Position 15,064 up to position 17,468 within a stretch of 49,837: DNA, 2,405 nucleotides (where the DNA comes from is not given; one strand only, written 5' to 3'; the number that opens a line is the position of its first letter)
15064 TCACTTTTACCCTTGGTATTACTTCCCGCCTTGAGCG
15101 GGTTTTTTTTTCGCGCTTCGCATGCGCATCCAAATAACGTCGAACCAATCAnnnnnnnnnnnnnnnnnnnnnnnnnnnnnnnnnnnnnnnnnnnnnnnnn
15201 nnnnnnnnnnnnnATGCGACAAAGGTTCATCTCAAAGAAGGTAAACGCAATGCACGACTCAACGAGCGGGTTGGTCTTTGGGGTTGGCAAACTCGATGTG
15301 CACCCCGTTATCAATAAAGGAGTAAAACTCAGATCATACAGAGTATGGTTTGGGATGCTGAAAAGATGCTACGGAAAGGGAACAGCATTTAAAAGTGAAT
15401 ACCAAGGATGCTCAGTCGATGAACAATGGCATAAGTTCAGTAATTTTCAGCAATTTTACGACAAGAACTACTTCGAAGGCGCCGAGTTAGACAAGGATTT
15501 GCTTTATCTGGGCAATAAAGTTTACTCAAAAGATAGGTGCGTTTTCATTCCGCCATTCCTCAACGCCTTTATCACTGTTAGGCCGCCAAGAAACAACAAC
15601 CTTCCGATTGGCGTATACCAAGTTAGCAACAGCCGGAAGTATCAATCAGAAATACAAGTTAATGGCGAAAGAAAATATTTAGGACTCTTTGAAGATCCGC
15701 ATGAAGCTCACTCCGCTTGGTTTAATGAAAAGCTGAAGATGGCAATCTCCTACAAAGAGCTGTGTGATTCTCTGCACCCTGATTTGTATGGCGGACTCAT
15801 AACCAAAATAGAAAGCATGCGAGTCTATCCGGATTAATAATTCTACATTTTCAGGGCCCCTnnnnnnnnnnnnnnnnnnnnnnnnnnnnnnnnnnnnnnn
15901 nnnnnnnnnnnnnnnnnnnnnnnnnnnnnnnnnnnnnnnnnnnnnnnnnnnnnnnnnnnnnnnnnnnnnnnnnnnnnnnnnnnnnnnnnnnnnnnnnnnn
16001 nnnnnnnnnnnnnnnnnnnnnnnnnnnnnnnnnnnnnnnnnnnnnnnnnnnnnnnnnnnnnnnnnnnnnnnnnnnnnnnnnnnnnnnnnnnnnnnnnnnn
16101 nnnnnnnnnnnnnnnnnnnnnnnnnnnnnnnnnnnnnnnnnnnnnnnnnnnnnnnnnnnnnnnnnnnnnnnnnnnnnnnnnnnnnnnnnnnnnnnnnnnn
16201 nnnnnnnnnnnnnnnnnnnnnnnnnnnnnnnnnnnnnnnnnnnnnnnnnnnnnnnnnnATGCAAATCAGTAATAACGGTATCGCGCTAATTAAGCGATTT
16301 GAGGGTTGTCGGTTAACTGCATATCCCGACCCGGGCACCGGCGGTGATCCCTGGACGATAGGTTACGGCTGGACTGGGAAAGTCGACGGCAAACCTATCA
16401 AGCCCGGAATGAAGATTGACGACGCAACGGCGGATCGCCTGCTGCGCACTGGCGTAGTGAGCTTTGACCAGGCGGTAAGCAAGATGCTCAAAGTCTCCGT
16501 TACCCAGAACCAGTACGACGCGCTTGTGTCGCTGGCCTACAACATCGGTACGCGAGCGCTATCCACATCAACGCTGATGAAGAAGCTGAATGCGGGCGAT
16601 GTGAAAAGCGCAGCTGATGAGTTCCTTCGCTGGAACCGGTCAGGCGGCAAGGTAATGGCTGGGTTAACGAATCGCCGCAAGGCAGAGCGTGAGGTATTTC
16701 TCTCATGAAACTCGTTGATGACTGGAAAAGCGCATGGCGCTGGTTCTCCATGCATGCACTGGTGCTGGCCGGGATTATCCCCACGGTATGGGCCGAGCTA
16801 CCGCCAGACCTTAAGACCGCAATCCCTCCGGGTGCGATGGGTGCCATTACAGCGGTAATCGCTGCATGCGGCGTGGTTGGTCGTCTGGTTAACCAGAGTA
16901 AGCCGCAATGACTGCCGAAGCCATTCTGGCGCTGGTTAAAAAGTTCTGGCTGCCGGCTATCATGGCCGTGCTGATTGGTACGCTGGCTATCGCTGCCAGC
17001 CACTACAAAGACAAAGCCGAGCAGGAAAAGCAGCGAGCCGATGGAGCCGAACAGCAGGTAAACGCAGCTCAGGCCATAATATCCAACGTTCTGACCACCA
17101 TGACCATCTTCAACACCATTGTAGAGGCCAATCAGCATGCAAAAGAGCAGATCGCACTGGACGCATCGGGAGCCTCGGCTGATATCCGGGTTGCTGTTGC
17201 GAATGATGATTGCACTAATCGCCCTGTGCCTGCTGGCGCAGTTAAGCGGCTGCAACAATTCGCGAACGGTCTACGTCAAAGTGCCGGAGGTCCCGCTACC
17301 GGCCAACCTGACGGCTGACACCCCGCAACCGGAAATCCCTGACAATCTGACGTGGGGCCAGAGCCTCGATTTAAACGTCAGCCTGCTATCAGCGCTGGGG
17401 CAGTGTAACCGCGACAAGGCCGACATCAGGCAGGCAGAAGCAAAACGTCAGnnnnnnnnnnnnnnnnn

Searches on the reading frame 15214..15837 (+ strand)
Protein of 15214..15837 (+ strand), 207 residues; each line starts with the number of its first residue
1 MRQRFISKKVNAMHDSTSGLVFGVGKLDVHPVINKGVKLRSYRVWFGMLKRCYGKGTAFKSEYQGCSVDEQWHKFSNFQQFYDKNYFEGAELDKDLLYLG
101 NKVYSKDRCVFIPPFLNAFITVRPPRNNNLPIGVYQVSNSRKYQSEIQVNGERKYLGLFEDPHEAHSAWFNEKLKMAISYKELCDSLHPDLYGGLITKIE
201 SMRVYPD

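Call 49: search_protein_families(library=phrogs, max_evalue=0.00001, proteins=[window:15214-15837:+])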
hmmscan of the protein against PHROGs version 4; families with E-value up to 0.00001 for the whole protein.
window:15214-15837:+ (207 aa): 7 families
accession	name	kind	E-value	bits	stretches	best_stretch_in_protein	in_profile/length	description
phrog_953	-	DNA, RNA and nucleotide metabolism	1.2e-69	236.7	1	7-203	185-389/420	HNH endonuclease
phrog_374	-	DNA, RNA and nucleotide metabolism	3.8e-34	119.5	1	20-186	267-416/617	HNH endonuclease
phrog_2081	-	DNA, RNA and nucleotide metabolism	9.9e-23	81.9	1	32-150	96-228/433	HNH endonuclease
phrog_30929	-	unknown function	4.2e-21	76.4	1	42-175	39-178/413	-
phrog_99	-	DNA, RNA and nucleotide metabolism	9.6e-07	29.8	1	127-173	211-256/383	HNH endonuclease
phrog_8790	-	DNA, RNA and nucleotide metabolism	4.2e-06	27.9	1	38-95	22-80/241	restriction endonuclease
phrog_3377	-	DNA, RNA and nucleotide metabolism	4.4e-06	27.7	1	36-94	9-70/196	HNH endonuclease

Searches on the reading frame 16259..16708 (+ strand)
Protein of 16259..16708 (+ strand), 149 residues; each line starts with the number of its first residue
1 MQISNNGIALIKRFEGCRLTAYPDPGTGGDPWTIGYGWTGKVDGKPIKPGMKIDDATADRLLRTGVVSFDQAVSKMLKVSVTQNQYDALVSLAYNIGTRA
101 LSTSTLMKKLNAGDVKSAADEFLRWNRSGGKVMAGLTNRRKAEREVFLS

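Call 57: search_protein_families(library=pfam, max_evalue=0.01, proteins=[window:16259-16708:+])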
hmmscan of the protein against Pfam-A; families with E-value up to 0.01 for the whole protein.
window:16259-16708:+ (149 aa): 1 family
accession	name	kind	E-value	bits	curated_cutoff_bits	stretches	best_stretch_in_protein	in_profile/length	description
PF00959.24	Phage_lysozyme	-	2.9e-46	157.3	22.3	1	12-143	1-125/125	Phage lysozyme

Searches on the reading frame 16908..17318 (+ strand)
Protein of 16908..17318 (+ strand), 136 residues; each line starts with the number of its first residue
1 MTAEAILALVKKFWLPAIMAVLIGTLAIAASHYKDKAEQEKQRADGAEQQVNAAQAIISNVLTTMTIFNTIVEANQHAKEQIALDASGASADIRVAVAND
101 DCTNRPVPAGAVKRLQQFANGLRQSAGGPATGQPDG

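Call 41: find_encoding_contigs(protein=window:16908-17318:+, flank=3000, max_places=10)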
Protein window:16908-17318:+ (136 aa): 23 contigs read that carry it; 4 places shown.
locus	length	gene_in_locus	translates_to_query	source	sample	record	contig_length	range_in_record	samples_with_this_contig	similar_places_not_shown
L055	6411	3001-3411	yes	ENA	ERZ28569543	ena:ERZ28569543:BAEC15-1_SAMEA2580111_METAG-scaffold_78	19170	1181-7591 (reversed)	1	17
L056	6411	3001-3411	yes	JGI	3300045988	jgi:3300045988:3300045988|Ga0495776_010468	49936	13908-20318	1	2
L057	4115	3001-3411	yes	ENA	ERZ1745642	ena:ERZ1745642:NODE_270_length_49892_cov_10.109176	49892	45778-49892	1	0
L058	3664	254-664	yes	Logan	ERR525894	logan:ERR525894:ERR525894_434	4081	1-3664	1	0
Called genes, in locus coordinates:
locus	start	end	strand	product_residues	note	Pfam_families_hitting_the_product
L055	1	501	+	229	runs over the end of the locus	PF06323:Phage_antiter_Q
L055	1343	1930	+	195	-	-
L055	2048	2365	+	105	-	PF16083:Phage_holin_3_3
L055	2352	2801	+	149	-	PF00959:Phage_lysozyme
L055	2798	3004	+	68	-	PF25612:DUF7940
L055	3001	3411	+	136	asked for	PF10828:DUF2570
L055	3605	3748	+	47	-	-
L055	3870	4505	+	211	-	PF18894:PhageMetallopep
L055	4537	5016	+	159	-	PF10045:DUF2280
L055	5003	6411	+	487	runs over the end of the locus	PF17289:Terminase_6C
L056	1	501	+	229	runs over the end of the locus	PF06323:Phage_antiter_Q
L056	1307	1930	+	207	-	-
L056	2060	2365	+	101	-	PF16083:Phage_holin_3_3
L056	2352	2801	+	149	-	PF00959:Phage_lysozyme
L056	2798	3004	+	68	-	PF25612:DUF7940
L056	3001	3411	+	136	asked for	PF10828:DUF2570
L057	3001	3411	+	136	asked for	PF10828:DUF2570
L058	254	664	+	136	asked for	PF10828:DUF2570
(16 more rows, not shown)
